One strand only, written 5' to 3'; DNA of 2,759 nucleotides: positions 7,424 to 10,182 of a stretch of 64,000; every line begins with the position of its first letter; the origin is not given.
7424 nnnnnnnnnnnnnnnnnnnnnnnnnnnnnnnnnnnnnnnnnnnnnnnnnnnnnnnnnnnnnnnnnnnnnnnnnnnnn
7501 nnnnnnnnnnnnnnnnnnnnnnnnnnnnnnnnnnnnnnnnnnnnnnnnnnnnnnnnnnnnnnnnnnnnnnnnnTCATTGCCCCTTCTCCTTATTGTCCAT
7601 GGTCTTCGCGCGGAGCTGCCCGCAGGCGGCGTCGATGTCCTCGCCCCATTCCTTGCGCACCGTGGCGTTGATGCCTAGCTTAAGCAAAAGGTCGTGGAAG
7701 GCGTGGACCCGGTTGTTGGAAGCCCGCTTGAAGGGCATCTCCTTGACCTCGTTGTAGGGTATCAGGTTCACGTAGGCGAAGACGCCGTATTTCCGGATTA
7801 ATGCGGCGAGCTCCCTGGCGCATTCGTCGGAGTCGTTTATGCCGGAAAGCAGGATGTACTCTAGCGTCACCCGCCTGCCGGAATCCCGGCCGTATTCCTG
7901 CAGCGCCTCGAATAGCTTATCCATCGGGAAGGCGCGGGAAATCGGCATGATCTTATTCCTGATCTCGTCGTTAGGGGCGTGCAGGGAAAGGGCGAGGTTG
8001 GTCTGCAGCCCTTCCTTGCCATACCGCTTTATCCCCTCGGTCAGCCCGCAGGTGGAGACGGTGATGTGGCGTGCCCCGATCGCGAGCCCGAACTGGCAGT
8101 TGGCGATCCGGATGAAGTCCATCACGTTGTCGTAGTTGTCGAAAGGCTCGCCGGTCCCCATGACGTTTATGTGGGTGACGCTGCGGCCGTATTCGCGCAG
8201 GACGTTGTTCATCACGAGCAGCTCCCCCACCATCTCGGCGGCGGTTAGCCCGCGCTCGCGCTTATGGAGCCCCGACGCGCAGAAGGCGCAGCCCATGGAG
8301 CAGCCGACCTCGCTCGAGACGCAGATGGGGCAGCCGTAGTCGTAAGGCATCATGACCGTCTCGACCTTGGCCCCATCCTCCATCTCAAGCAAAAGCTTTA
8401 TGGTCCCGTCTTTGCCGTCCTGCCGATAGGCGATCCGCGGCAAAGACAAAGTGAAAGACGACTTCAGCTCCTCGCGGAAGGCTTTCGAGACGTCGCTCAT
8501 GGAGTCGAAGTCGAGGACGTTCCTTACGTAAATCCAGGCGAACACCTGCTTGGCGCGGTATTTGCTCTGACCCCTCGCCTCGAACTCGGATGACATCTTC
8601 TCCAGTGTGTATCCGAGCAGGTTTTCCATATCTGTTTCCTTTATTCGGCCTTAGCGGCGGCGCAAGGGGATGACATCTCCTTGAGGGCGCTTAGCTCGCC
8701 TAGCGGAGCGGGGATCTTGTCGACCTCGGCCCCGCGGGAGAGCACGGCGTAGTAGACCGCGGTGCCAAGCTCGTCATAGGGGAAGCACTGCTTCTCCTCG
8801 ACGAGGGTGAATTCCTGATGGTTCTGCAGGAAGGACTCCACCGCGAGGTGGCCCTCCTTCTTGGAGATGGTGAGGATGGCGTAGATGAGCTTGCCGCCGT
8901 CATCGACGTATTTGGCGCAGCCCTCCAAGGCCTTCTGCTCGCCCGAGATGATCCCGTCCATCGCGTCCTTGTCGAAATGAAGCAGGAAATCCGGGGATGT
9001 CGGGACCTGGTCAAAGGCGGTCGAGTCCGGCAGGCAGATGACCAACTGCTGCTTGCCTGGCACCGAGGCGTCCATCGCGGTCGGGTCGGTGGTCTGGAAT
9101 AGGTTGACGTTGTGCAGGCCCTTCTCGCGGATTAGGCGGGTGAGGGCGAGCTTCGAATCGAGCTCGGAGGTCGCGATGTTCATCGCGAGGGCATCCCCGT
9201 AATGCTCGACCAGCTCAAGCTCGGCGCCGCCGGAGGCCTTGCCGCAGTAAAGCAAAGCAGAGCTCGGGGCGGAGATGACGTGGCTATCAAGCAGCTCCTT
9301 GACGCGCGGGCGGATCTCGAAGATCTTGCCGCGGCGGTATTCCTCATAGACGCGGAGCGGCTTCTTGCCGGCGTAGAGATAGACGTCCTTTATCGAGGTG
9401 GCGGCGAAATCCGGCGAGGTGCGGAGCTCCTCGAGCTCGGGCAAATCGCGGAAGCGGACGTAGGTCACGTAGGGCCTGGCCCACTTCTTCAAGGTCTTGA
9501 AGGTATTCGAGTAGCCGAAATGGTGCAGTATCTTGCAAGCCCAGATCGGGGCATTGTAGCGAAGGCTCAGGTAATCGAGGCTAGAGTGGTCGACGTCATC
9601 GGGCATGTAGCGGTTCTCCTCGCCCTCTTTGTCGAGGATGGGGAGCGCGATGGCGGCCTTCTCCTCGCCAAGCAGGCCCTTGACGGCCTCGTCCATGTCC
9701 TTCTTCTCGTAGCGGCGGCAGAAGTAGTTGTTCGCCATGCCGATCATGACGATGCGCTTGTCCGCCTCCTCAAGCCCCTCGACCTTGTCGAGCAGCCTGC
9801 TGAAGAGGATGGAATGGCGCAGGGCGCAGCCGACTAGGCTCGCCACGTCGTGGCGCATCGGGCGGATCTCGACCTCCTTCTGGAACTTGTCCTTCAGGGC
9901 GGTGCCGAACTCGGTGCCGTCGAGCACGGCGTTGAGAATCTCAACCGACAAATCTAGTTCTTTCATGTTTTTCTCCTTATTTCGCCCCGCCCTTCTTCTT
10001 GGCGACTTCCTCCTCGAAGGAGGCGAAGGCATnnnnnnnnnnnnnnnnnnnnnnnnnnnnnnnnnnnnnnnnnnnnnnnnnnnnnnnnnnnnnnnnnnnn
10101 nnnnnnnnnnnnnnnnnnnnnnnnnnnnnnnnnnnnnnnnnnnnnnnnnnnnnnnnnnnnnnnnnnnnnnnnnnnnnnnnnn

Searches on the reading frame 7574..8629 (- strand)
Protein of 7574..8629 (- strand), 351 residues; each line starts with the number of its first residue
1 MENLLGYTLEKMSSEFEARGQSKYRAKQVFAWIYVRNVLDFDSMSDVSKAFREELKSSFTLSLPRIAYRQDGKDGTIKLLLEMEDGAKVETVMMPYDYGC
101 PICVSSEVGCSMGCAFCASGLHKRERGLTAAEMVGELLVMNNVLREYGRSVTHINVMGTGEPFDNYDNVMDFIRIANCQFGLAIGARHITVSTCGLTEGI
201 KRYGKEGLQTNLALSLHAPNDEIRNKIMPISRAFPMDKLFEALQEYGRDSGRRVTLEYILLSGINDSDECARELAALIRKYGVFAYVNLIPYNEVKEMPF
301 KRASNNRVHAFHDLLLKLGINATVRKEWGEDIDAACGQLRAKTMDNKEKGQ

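Call 5: search_protein_families(library=pfam, proteins=[window:7574-8629:-], max_evalue=0.01)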
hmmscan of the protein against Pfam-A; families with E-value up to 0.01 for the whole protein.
window:7574-8629:- (351 aa): 3 families
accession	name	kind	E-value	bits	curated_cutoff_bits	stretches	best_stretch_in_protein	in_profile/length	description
PF21016.3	RlmN_N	-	1.7e-17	63.4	24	1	3-59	2-58/60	Ribosomal RNA large subunit methyltransferase N-terminal domain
PF04055.27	Radical_SAM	-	3.6e-15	57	29.5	1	108-268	5-158/166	Radical SAM superfamily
PF19238.5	Radical_SAM_2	-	0.0049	17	26.7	1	211-279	79-143/151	Radical SAM-like domain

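Call 23: find_related_loci(query=window:7574-8629:-, collection=genome_contigs, flank=10000)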
Query window:7574-8629:- (351 aa) in genome_contigs; peptide patterns used: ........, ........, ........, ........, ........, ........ (x = any residue, [..] = any of these).
599 stretches matched a pattern (row limit reached: there are more); 576 encode a relative of the query (tblastn E <= 1e-3); the best 80 are kept; 80 distinct loci.
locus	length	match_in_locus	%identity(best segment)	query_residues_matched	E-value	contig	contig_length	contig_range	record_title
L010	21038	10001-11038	72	2-347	1e-169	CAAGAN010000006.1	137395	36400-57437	MAG TPA_asm: Bacilli bacterium, isolate HGM10937, WGS project CAAGAN010000000 data, contig: SRS476019_56_k119_13345, who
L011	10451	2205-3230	73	2-343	4e-169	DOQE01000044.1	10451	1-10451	MAG TPA_asm: Bacillota bacterium isolate UBA11541 contig_4407, whole genome shotgun sequence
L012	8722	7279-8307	70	2-344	4e-169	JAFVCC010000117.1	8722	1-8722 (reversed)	MAG: Bacilli bacterium isolate RGIG5035 Roe_deer_Rumen.Co__c1124680, whole genome shotgun sequence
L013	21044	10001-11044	69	2-349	2e-168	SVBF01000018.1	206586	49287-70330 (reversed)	MAG: Erysipelotrichaceae bacterium isolate SIG221 k141_716368, whole genome shotgun sequence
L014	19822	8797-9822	70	1-342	1e-163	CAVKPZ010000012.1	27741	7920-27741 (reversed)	Lachnospiraceae bacterium isolate H07689-L1_cleanbin_000017 genome assembly, contig: Spades_H07689-L1_contig_948, whole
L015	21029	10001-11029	69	1-343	2e-162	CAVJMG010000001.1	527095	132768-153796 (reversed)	uncultured Bacteroidales bacterium isolate H07654-L1_cleanbin_000028 genome assembly, contig: Spades_H07654-L1_contig_1,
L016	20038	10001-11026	69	1-342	1e-161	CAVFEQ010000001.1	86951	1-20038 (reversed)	Paludibacteraceae bacterium isolate G02652-L1_cleanbin_000026 genome assembly, contig: Spades_G02652-L1_contig_122, whol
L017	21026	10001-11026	69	1-342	1e-161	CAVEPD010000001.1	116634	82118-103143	bacterium isolate H07646-L1_cleanbin_000039 genome assembly, contig: Spades_H07646-L1_contig_29, whole genome shotgun se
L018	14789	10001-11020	66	2-341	1e-157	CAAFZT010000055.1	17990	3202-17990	MAG TPA_asm: Bacilli bacterium, isolate HGM10921, WGS project CAAFZT010000000 data, contig: SRS475990_118_k119_252190, w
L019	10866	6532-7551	66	2-341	6e-156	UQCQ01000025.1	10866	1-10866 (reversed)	uncultured Mollicutes bacterium isolate UMGS153 genome assembly, contig: NODE_3669_length_10866_cov_5.246693, whole geno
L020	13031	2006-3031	64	1-344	8e-150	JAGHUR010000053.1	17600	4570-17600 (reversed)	MAG: Candidatus Fiminaster equi isolate E4_MB2_69 c_000000418942, whole genome shotgun sequence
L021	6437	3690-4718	65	2-344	4e-150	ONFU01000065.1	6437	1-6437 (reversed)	uncultured Erysipelotrichaceae bacterium isolate RUG266 genome assembly, contig: scaffold_11570, whole genome shotgun se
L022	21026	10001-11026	63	1-344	4e-149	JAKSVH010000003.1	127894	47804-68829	MAG: Bacilli bacterium isolate Horse_feces354 MAG354_3, whole genome shotgun sequence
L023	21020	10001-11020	64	1-342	1e-148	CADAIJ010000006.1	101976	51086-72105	MAG: uncultured Erysipelotrichaceae bacterium isolate RUG13318 genome assembly, contig: RUG13318_asm_6, whole genome sho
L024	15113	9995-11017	63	3-342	3e-148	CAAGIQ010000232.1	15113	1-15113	MAG TPA_asm: Bacilli bacterium, isolate HGM10890, WGS project CAAGIQ010000000 data, contig: SRS476289_51_k119_366859, wh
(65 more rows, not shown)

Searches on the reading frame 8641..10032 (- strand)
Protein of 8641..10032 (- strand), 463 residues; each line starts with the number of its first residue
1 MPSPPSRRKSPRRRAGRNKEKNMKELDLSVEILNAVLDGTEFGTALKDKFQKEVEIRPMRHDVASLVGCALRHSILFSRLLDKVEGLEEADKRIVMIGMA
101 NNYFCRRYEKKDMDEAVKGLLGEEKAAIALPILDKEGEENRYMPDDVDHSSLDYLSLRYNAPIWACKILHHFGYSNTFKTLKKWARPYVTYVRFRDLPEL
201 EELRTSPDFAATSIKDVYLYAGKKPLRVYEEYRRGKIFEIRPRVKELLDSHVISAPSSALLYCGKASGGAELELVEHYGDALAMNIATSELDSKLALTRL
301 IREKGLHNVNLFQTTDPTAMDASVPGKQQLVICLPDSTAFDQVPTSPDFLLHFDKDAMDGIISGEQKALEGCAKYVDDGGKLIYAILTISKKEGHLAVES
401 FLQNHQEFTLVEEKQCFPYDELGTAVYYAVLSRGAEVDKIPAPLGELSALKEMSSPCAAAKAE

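Call 5: search_protein_families(library=pfam, proteins=[window:8641-10032:-], max_evalue=0.01)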
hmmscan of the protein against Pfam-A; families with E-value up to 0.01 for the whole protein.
window:8641-10032:- (463 aa): 1 family
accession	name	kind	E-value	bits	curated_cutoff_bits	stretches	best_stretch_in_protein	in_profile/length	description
PF01189.24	Methyltr_RsmB-F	-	0.003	17.7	27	1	364-414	116-166/199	16S rRNA methyltransferase RsmB/F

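Call 19: search_protein_families(library=ncbifam, proteins=[window:8641-9966:-], max_evalue=1)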
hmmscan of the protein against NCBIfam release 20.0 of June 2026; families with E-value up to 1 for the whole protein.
window:8641-9966:- (441 aa): 6 families
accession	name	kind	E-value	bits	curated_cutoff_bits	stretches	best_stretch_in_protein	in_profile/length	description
NF011494.0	PRK14902.1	equivalog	1.7e-10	40.3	319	1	127-392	137-407/444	16S rRNA (cytosine(967)-C(5))-methyltransferase RsmB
NF011493.0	PRK14901.1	equivalog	1.7e-06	27.1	540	1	327-395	349-417/447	16S rRNA (cytosine(967)-C(5))-methyltransferase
NF008149.0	PRK10901.1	equivalog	1.4e-05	24.3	375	1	333-411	348-432/434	16S rRNA (cytosine(967)-C(5))-methyltransferase RsmB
TIGR00563.1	rsmB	equivalog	0.0021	17.3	269.05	1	339-388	350-399/437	16S rRNA (cytosine(967)-C(5))-methyltransferase RsmB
NF041567.1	mtaseRsmF_Thermus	equivalog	0.044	12.4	690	1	344-390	200-246/443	16S rRNA (cytosine(1407)-C(5))-methyltransferase RsmF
NF011495.0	PRK14903.1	equivalog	0.2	10.5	503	1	315-390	317-392/431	16S rRNA (cytosine(967)-C(5))-methyltransferase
